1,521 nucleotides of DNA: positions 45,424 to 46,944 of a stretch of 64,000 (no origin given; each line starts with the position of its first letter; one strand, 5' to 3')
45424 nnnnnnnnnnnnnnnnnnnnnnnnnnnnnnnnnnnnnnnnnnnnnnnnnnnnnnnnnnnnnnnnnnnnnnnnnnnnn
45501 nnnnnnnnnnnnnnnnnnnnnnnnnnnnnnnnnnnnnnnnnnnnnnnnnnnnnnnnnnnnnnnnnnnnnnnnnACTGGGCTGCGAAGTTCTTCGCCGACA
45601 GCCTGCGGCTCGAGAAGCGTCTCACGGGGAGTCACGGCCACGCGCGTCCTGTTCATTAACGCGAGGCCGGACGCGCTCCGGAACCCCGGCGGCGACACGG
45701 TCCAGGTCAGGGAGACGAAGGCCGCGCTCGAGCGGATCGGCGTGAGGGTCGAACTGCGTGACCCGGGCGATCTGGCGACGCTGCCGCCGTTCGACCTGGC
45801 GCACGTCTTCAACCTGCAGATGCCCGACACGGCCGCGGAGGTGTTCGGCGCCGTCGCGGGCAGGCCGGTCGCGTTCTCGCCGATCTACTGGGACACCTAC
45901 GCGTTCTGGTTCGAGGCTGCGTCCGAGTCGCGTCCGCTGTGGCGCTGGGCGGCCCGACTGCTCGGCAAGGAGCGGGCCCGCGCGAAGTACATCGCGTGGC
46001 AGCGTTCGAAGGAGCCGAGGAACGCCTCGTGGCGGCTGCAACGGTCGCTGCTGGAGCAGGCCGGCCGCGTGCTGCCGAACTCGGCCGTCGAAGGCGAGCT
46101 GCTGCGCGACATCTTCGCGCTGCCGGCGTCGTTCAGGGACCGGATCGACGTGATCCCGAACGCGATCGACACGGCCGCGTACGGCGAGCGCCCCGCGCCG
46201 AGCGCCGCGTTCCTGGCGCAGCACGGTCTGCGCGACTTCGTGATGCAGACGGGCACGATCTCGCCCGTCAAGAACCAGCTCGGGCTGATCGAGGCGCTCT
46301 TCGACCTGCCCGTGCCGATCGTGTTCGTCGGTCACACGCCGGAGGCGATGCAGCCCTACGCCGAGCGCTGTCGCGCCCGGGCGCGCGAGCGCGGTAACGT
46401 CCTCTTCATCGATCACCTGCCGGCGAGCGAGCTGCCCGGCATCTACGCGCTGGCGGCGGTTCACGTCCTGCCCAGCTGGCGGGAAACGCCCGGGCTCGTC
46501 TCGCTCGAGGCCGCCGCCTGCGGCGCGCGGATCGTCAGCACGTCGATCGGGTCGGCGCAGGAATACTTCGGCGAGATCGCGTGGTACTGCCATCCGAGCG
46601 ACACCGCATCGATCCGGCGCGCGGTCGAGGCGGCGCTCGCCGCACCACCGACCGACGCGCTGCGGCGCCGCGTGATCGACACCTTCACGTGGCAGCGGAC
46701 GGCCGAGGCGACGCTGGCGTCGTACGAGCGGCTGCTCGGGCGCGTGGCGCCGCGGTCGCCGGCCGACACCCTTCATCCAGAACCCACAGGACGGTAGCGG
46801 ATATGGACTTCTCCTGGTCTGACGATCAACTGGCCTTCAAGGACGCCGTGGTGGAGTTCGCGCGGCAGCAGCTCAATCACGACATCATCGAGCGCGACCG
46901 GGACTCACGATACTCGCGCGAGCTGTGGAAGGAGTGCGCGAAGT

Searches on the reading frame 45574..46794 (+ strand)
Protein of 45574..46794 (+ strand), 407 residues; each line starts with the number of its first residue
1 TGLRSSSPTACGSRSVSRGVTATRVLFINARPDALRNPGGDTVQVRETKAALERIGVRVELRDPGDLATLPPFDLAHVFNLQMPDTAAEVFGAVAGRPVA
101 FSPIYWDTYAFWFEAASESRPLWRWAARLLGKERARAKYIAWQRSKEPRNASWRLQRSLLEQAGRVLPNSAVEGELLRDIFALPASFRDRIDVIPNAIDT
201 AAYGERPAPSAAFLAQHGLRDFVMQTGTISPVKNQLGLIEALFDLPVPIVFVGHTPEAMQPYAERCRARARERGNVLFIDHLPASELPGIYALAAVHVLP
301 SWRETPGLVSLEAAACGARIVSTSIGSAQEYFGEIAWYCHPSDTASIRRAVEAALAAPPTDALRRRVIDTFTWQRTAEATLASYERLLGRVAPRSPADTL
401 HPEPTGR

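Call 11: search_protein_families(library=pfam, proteins=[window:45574-46794:+], max_evalue=0.001)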
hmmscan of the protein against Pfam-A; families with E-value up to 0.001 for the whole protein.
window:45574-46794:+ (407 aa): 4 families
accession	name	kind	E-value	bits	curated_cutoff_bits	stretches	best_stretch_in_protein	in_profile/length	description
PF00534.26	Glycos_transf_1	-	8.9e-14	51.8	26.4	1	222-362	17-160/172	Glycosyl transferases group 1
PF13692.12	Glyco_trans_1_4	-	1.2e-12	48.8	27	1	226-355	7-140/142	Glycosyl transferases group 1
PF13439.12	Glyco_transf_4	-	1.3e-05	25.7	28.5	1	144-201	115-169/170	Glycosyltransferase Family 4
PF13524.12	Glyco_trans_1_2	-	0.00061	20.2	25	0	265-381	27-143/144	Glycosyl transferase-like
